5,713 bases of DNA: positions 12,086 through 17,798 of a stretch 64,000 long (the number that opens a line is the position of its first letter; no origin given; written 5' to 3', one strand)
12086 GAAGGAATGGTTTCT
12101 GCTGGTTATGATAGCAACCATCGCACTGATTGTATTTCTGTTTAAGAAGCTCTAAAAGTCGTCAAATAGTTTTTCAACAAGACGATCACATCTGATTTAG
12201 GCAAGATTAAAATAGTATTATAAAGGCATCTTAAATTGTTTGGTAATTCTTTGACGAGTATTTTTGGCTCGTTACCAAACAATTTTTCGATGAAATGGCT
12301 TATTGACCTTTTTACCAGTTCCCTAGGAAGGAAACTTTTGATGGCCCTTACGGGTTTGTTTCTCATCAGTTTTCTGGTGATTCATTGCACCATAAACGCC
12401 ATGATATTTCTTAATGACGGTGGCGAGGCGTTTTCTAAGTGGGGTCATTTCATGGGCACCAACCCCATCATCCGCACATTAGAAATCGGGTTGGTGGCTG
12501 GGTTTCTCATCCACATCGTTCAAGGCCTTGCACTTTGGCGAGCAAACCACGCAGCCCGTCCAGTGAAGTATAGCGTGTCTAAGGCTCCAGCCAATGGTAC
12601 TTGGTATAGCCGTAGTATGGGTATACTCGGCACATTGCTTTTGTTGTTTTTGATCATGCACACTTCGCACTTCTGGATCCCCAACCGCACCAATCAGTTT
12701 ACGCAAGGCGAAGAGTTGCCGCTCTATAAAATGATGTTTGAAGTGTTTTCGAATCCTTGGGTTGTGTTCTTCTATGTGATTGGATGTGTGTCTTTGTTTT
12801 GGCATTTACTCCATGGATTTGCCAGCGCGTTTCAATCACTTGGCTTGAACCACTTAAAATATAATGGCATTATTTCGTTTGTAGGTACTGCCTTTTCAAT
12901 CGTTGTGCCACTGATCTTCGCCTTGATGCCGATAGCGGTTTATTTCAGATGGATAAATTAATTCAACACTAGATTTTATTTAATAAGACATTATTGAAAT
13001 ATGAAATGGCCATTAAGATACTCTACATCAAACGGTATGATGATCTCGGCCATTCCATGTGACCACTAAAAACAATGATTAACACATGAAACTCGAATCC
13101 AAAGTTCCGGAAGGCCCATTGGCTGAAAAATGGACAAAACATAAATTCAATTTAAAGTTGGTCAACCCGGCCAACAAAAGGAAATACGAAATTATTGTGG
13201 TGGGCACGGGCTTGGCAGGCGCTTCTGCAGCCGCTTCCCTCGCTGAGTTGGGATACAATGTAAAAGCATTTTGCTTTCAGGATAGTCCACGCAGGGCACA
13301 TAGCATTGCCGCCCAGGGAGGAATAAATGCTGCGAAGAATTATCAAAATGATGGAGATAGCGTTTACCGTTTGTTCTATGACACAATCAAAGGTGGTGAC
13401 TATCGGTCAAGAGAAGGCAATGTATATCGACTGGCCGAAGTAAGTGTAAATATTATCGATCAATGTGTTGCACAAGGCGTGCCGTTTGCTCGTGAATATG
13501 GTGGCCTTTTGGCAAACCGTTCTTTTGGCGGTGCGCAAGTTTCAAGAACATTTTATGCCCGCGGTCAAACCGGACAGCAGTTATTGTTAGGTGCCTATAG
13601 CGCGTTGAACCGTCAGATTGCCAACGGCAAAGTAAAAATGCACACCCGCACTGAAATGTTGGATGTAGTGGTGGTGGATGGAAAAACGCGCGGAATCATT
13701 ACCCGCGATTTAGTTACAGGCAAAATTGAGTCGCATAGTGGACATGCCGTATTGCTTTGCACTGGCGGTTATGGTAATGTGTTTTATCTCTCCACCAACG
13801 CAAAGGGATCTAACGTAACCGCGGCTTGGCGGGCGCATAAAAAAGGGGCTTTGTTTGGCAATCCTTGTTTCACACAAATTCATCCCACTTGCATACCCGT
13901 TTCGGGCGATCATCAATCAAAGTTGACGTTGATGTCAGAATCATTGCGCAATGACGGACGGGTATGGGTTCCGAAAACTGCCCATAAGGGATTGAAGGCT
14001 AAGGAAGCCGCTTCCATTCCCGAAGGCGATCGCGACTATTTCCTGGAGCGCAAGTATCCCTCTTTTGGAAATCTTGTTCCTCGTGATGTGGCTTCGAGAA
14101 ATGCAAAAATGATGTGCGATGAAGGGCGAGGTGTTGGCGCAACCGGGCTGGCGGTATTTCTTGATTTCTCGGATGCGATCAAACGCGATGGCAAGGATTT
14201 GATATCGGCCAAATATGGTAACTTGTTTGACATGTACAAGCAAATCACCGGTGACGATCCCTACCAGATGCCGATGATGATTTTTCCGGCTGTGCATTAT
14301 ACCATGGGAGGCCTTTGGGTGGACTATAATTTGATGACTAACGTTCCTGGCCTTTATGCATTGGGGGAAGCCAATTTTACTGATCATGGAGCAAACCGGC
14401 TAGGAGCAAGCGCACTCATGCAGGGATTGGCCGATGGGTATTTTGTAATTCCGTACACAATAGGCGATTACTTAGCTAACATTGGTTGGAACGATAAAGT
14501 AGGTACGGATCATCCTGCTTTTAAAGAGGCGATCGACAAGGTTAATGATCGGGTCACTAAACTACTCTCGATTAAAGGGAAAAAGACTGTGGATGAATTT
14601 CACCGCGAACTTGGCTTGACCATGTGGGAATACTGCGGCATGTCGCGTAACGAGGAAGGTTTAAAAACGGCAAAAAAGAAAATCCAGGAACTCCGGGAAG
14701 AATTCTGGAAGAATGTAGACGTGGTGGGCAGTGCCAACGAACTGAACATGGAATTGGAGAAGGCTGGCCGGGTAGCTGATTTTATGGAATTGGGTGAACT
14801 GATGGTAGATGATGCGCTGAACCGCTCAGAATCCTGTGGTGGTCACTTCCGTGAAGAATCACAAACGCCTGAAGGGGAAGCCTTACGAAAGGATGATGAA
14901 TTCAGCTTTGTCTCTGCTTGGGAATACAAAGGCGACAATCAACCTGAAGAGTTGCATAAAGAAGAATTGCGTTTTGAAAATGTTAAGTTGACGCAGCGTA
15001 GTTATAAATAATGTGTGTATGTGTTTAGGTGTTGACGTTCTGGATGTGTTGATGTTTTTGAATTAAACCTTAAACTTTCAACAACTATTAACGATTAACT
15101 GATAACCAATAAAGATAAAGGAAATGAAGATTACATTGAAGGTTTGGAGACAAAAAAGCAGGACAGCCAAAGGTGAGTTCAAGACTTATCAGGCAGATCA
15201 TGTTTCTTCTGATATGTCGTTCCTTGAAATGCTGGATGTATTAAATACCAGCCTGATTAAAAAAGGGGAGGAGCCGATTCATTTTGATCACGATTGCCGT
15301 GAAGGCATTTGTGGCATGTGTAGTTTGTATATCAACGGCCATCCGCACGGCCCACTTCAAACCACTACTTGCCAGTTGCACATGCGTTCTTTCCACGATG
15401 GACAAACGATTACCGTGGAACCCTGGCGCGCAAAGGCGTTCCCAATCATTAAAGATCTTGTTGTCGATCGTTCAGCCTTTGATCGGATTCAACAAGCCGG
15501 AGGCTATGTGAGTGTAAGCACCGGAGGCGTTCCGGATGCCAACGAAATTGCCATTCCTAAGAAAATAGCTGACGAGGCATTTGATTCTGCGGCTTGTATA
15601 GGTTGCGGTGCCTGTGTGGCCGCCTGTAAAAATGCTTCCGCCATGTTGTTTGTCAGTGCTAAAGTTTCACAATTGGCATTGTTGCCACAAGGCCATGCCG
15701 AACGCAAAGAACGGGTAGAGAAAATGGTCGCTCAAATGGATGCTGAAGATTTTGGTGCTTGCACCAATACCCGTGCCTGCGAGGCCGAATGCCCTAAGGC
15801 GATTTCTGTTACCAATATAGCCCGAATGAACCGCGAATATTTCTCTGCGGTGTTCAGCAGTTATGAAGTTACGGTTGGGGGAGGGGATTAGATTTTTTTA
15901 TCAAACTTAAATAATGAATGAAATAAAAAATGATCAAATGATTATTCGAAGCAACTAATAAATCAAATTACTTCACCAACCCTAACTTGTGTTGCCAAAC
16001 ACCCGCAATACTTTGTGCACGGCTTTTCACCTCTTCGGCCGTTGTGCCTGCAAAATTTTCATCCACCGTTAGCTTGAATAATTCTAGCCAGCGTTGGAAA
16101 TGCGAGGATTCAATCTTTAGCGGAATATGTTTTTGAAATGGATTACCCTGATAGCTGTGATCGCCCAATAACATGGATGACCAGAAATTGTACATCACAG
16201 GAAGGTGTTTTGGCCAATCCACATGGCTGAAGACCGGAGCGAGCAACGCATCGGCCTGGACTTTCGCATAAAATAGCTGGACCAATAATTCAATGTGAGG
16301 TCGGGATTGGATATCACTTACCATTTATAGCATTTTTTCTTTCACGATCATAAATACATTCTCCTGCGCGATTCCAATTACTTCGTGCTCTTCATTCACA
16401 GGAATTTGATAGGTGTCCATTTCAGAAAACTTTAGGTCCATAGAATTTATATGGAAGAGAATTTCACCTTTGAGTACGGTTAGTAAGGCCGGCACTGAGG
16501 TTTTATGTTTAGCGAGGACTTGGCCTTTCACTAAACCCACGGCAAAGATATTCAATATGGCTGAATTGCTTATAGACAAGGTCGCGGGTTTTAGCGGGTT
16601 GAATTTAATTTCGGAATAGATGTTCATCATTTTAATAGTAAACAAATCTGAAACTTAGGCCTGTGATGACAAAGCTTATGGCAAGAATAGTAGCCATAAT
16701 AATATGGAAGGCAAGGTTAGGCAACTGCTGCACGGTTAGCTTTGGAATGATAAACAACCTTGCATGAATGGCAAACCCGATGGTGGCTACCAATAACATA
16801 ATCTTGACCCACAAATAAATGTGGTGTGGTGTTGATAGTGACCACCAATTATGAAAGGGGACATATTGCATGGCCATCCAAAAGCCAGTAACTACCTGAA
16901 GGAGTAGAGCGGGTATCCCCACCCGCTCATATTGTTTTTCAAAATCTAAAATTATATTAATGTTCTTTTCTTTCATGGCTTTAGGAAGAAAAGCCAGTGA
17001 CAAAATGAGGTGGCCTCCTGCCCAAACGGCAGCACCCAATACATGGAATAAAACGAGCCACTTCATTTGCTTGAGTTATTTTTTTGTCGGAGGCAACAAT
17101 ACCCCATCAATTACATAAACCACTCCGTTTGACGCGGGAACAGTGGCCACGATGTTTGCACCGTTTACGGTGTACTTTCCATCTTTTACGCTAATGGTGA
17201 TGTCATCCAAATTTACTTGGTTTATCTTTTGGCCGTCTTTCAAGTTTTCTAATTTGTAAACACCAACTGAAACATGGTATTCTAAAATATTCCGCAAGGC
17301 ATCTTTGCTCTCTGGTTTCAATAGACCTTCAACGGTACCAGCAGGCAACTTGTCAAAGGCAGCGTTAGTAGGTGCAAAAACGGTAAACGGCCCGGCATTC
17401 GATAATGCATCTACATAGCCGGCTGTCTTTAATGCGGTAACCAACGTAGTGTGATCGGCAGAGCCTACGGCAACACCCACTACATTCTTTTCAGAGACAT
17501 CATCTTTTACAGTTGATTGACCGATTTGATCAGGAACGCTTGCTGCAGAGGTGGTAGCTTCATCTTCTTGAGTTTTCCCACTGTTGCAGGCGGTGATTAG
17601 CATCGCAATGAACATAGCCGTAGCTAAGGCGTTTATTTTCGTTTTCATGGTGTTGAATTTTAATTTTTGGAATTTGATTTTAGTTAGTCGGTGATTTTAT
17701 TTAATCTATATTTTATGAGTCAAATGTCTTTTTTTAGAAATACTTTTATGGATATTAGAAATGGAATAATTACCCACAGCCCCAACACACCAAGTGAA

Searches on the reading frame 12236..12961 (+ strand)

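Call 21: search_protein_families(library=pfam, proteins=[window:12236-12961:+], max_evalue=0.001)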
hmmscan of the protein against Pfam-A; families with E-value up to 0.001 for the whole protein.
window:12236-12961:+ (241 aa): 1 family
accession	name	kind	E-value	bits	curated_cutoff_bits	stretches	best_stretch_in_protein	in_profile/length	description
PF01127.27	Sdh_cyt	-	3.8e-05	24.2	25.8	0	35-98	25-88/122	Succinate dehydrogenase/Fumarate reductase transmembrane subunit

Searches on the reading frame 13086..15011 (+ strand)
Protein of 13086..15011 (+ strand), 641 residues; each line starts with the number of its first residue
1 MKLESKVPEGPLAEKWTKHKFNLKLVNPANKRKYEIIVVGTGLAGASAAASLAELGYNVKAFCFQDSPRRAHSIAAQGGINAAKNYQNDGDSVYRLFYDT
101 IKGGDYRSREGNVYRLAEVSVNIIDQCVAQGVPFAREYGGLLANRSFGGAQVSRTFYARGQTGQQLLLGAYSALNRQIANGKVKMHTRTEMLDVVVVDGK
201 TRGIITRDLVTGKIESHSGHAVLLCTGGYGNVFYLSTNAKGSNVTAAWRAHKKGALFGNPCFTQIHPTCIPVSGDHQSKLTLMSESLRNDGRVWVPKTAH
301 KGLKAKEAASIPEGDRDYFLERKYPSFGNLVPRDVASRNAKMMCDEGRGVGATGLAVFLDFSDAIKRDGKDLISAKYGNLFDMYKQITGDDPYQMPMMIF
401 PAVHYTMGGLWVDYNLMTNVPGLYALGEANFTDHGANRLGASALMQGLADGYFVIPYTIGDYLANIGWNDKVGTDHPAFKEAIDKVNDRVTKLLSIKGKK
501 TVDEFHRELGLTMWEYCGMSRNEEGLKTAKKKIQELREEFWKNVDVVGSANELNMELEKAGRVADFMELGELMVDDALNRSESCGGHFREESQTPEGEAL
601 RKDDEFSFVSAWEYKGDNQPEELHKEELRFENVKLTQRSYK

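Call 21: search_protein_families(library=pfam, proteins=[window:13086-15011:+], max_evalue=0.001)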
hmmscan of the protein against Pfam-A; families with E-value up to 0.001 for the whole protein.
window:13086-15011:+ (641 aa): 5 families
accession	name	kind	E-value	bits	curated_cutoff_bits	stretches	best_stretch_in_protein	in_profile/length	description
PF00890.30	FAD_binding_2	-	1.5e-48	166.5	20.4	1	36-444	2-414/414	FAD binding domain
PF02910.25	Succ_DH_flav_C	-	3.7e-37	127.6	20.8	1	506-640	1-130/130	Fumarate reductase flavoprotein C-term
PF01266.30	DAO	-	9.9e-08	32.3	27.9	1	36-322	2-292/353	FAD dependent oxidoreductase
PF07992.20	Pyr_redox_2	-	2.8e-05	24.1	26.1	0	34-233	1-114/291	Pyridine nucleotide-disulphide oxidoreductase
PF03486.20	HI0933_like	-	0.00037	20.5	50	0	35-86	2-53/244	HI0933-like protein Rossmann domain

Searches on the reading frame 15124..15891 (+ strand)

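Call 21: search_protein_families(library=pfam, proteins=[window:15124-15891:+], max_evalue=0.001)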
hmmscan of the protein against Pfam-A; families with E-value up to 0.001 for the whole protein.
window:15124-15891:+ (255 aa): 9 families
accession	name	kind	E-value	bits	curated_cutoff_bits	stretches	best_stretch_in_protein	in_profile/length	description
PF13085.11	Fer2_3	-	1.2e-24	86.9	27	1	4-119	1-105/107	2Fe-2S iron-sulfur cluster binding domain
PF12838.12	Fer4_7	-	3.1e-08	34.4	27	1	158-226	2-51/52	4Fe-4S dicluster domain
PF13183.11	Fer4_8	-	7.3e-08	33.3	27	1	156-227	3-68/68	4Fe-4S dicluster domain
PF13187.11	Fer4_9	-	9.5e-06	26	27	1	157-226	1-50/52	4Fe-4S dicluster domain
PF13534.11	Fer4_17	-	4.8e-05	24.3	22.2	1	157-227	1-60/61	4Fe-4S dicluster domain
PF13237.11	Fer4_10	-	6.8e-05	23.2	25.5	1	153-224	4-53/53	4Fe-4S dicluster domain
PF12797.12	Fer4_2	-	0.0002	21.6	24.5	1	153-169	5-21/22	4Fe-4S binding domain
PF00037.32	Fer4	-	0.0002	21.5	21.1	1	153-169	3-19/24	4Fe-4S binding domain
PF12837.12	Fer4_6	-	0.00023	21.4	25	1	153-169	4-20/24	4Fe-4S binding domain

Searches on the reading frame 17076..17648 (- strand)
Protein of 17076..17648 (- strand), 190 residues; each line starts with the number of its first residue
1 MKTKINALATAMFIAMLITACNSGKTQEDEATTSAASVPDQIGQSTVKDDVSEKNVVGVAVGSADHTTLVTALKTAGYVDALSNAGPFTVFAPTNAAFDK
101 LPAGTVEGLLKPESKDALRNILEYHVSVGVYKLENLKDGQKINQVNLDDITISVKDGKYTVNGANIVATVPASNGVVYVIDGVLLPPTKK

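Call 21: search_protein_families(library=pfam, proteins=[window:17076-17648:-], max_evalue=0.001)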
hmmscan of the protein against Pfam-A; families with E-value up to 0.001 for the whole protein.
window:17076-17648:- (190 aa): 1 family
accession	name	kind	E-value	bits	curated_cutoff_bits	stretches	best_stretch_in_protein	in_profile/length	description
PF02469.27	Fasciclin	-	5.8e-35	120.6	22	1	65-186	2-123/123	Fasciclin domain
